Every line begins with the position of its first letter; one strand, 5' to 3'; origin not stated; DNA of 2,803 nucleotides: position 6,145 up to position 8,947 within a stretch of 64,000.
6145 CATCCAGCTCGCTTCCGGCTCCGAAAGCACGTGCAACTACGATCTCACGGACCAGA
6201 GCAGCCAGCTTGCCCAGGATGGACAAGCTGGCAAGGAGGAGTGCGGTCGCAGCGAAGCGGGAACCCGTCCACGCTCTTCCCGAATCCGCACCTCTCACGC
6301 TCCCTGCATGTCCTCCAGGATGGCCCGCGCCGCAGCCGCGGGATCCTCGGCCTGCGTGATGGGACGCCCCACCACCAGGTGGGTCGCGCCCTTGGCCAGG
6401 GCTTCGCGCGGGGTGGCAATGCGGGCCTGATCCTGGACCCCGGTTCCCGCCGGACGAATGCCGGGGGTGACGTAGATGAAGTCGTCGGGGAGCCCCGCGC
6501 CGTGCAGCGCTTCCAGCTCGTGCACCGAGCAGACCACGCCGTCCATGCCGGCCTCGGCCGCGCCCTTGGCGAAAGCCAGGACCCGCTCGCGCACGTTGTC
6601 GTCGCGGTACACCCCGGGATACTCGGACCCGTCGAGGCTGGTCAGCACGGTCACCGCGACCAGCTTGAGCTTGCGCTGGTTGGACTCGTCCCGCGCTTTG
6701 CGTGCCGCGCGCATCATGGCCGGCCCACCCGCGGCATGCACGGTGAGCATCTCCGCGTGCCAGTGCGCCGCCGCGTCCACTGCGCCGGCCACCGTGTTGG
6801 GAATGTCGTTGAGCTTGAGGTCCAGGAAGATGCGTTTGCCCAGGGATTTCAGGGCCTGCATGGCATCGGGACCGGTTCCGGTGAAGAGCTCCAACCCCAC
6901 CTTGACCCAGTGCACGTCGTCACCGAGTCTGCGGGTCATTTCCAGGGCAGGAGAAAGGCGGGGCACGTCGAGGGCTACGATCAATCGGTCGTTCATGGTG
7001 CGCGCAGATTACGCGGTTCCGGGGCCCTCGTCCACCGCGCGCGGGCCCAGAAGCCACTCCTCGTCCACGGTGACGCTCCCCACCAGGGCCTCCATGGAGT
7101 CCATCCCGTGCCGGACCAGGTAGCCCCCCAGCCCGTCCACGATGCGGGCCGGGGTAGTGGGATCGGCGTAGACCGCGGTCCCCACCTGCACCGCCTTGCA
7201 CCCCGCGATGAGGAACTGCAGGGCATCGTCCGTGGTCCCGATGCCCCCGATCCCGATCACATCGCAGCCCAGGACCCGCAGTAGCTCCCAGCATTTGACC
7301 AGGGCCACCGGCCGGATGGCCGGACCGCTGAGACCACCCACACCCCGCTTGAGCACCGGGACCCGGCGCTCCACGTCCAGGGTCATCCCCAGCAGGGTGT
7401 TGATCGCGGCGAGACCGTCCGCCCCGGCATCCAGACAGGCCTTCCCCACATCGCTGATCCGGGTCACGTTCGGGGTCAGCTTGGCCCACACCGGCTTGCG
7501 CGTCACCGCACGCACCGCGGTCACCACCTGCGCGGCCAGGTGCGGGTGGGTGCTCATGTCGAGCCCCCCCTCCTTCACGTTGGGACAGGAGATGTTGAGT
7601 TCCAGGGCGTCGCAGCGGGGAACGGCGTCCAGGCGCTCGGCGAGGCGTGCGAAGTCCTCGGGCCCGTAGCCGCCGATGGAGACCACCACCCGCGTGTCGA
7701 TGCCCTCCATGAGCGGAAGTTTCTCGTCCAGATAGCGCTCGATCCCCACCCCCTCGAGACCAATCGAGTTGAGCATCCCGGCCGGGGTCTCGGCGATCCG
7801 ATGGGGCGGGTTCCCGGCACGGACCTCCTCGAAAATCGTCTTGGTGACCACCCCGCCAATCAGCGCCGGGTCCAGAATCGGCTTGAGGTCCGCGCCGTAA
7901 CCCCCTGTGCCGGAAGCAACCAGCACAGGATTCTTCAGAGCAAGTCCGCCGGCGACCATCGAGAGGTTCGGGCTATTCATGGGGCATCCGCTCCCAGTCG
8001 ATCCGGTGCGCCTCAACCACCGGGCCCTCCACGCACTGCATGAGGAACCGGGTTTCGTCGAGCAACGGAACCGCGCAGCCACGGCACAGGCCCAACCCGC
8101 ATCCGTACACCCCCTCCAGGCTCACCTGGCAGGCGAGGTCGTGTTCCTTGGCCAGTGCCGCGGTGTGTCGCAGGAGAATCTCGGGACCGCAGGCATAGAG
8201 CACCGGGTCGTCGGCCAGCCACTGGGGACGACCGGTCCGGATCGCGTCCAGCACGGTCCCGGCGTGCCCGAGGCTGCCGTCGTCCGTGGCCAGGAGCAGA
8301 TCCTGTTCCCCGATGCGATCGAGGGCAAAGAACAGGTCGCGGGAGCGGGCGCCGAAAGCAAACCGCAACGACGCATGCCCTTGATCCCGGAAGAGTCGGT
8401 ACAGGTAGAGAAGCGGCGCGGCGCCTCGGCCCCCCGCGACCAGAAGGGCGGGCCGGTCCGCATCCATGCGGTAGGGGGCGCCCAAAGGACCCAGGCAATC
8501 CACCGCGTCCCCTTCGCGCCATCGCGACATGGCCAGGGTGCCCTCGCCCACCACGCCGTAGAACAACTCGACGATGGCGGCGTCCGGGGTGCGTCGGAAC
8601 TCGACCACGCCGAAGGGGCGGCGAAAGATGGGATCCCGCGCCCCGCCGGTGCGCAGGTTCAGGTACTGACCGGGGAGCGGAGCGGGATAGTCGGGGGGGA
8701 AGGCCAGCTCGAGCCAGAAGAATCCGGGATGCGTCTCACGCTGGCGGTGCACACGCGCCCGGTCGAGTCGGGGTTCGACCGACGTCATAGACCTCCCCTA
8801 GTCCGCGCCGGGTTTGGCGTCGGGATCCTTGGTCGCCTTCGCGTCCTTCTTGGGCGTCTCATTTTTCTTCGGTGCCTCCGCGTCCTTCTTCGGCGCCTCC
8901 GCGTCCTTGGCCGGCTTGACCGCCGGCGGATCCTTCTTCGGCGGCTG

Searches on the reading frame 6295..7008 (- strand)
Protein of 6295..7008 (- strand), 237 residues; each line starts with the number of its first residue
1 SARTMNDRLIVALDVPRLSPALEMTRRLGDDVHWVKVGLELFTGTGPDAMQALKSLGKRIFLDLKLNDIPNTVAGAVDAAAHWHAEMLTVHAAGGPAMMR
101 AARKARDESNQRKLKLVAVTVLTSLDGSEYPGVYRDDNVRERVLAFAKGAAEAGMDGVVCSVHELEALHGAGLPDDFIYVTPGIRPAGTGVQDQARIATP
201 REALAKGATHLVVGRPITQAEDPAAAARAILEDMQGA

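Call 66: search_protein_families(library=pfam, proteins=[window:6295-7008:-], max_evalue=0.00001)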
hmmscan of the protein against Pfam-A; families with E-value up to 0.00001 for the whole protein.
window:6295-7008:- (237 aa): 1 family
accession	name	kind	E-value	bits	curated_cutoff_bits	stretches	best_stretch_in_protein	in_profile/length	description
PF00215.30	OMPdecase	-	4.3e-58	197.3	27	1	8-230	2-221/221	Orotidine 5'-phosphate decarboxylase / HUMPS family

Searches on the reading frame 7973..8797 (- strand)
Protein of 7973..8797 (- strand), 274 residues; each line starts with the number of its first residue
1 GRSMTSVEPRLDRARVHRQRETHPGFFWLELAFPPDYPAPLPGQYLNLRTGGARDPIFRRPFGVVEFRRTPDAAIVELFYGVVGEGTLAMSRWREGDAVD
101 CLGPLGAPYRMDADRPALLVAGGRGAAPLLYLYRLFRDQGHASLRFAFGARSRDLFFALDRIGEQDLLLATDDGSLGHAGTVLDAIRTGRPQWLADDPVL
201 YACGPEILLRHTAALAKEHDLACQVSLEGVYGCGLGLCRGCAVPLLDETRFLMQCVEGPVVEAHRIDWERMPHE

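Call 66: search_protein_families(library=pfam, proteins=[window:7973-8797:-], max_evalue=0.00001)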
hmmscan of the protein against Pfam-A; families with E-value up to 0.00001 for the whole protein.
window:7973-8797:- (274 aa): 1 family
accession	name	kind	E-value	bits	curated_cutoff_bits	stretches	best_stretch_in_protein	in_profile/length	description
PF10418.14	DHODB_Fe-S_bind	-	1.4e-07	31.6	23.9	1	232-266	5-40/41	Iron-sulfur cluster binding domain of dihydroorotate dehydrogenase B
